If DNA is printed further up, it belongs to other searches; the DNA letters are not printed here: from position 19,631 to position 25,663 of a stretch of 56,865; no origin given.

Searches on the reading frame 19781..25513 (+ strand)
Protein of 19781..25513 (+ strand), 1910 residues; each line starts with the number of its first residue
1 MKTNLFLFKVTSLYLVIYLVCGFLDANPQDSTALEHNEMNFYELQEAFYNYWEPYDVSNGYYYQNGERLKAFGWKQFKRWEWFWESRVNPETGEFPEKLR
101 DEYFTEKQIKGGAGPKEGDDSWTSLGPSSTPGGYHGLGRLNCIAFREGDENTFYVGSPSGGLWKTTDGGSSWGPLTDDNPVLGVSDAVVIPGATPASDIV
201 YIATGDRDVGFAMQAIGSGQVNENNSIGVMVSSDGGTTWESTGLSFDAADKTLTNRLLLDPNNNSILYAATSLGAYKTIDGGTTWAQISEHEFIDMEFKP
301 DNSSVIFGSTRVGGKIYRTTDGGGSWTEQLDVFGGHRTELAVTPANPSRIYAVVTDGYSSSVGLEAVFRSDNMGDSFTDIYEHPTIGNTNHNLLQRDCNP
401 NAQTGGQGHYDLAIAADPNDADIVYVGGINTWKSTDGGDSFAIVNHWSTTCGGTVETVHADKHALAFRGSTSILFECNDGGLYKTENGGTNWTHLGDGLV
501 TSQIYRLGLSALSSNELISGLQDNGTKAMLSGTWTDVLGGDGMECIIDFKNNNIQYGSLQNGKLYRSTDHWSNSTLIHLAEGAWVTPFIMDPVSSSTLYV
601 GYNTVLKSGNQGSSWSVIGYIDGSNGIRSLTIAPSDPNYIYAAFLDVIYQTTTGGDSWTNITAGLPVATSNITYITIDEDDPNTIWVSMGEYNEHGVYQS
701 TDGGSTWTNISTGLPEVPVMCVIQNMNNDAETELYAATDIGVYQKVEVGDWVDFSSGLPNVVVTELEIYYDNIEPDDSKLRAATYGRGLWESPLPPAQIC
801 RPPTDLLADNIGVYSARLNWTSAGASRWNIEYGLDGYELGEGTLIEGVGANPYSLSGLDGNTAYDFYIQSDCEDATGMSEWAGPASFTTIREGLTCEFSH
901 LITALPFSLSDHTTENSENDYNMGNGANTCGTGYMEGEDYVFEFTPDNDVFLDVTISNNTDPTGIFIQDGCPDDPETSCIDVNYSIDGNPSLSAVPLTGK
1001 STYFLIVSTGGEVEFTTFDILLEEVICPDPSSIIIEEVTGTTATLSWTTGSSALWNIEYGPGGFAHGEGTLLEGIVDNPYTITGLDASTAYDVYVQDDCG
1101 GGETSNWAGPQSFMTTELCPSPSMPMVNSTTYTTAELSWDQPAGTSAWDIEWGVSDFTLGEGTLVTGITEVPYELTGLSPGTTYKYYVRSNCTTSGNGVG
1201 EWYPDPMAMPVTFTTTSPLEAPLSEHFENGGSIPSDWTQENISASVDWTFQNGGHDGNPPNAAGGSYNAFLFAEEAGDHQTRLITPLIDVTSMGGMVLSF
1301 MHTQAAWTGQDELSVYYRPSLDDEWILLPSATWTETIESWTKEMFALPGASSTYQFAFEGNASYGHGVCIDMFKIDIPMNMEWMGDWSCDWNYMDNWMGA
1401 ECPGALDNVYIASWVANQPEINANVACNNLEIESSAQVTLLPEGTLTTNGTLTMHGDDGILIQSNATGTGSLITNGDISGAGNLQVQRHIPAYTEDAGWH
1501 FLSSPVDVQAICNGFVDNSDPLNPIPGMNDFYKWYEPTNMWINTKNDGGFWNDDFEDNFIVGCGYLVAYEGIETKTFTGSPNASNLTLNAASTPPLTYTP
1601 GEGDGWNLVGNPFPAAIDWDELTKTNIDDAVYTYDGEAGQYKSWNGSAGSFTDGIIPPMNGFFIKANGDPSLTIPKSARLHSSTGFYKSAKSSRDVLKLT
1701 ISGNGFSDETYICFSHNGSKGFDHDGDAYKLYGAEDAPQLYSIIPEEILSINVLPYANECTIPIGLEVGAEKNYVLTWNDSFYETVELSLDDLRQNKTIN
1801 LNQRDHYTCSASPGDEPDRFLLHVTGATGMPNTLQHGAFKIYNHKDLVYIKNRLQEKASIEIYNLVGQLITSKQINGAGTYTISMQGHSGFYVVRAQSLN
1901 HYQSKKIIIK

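Call 34: search_protein_families(library=pfam, proteins=[window:19781-25513:+], max_evalue=0.000001)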
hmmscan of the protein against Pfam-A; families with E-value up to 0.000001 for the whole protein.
window:19781-25513:+ (1910 aa): 2 families
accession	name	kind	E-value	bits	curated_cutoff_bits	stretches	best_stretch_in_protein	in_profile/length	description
PF15902.12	Sortilin-Vps10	-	1.6e-19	70.5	33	1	604-714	2-116/446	Sortilin, neurotensin receptor 3,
PF00041.27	fn3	-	6.7e-17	61.9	25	0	1030-1105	3-78/84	Fibronectin type III domain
